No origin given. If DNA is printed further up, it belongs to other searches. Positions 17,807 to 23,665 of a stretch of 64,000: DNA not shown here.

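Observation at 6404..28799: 22-kb same-strand five-gene cluster built around two giant ORFs: candidate uncharacterised envelope/surface apparatus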

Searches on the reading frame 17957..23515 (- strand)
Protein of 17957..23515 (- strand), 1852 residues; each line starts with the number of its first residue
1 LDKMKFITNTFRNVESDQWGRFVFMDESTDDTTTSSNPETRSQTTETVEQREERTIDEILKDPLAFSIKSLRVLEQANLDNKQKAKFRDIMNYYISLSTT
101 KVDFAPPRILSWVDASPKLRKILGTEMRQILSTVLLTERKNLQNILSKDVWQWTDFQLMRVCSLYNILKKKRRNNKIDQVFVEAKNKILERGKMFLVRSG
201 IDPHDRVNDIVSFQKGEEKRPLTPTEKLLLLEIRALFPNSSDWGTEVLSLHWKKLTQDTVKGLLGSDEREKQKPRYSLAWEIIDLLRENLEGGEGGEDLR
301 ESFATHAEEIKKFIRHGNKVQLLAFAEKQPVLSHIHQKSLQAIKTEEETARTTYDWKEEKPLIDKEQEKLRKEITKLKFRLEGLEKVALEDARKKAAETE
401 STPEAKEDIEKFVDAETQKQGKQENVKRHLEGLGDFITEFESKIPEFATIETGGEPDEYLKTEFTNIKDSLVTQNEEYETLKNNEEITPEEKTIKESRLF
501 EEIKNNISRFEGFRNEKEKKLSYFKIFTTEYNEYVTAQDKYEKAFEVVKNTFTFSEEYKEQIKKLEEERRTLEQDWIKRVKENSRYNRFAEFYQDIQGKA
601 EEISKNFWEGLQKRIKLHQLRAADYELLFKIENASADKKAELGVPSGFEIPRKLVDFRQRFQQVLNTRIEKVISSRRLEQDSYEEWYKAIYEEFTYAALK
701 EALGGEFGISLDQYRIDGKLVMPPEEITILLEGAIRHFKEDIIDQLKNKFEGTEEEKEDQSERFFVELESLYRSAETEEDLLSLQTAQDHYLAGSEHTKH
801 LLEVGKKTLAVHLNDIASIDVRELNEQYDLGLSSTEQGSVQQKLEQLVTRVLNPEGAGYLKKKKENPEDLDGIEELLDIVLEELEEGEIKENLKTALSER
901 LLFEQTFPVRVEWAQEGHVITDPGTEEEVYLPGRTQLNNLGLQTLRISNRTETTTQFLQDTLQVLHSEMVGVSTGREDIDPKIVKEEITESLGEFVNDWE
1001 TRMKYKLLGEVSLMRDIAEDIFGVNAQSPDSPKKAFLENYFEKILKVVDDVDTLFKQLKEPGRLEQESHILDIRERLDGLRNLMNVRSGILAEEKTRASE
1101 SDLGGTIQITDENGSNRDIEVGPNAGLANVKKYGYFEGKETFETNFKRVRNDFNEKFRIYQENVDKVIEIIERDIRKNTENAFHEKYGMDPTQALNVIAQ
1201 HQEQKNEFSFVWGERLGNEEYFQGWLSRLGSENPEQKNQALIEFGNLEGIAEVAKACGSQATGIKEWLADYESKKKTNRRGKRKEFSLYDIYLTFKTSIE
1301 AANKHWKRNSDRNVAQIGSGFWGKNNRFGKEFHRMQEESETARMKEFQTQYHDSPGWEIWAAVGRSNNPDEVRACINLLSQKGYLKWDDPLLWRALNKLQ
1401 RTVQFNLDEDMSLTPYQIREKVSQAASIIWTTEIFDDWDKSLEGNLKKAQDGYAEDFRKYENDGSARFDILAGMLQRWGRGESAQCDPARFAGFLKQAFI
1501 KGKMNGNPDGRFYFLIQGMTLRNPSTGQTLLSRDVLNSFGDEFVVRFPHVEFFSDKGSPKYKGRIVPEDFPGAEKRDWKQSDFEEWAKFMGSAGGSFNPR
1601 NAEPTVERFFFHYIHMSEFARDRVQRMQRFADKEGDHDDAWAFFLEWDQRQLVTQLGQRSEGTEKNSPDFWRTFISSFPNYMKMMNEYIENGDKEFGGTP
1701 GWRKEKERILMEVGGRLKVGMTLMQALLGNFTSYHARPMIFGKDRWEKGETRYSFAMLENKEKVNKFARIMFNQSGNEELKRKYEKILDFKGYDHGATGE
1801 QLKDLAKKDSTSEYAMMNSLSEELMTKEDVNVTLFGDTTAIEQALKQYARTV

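Call 6: search_protein_families(library=pfam, proteins=[window:17957-23515:-], max_evalue=0.1)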
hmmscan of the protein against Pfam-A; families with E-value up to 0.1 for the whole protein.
window:17957-23515:- (1852 aa): 0 families

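Call 10: search_protein_families(library=ncbifam, proteins=[window:17957-23515:-], max_evalue=0.1)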
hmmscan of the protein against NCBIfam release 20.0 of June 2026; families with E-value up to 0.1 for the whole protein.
window:17957-23515:- (1852 aa): 0 families

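Call 11: search_protein_families(library=phrogs, proteins=[window:17957-23515:-], max_evalue=0.01)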
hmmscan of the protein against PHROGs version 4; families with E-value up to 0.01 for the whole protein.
window:17957-23515:- (1852 aa): 0 families

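Call 36: search_solved_structures(query=window:17957-23515:-, max_evalue=1)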
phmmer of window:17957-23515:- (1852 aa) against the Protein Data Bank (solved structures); distinct sequences matched with E-value up to 1: 2.
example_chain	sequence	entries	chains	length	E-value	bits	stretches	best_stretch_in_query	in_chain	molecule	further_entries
3fx7_A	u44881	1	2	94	0.16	12.4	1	502-578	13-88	Putative uncharacterized protein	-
2jky_A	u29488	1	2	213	0.51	10.8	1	374-424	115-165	HYPOXANTHINE-GUANINE PHOSPHORIBOSYLTRANSFERASE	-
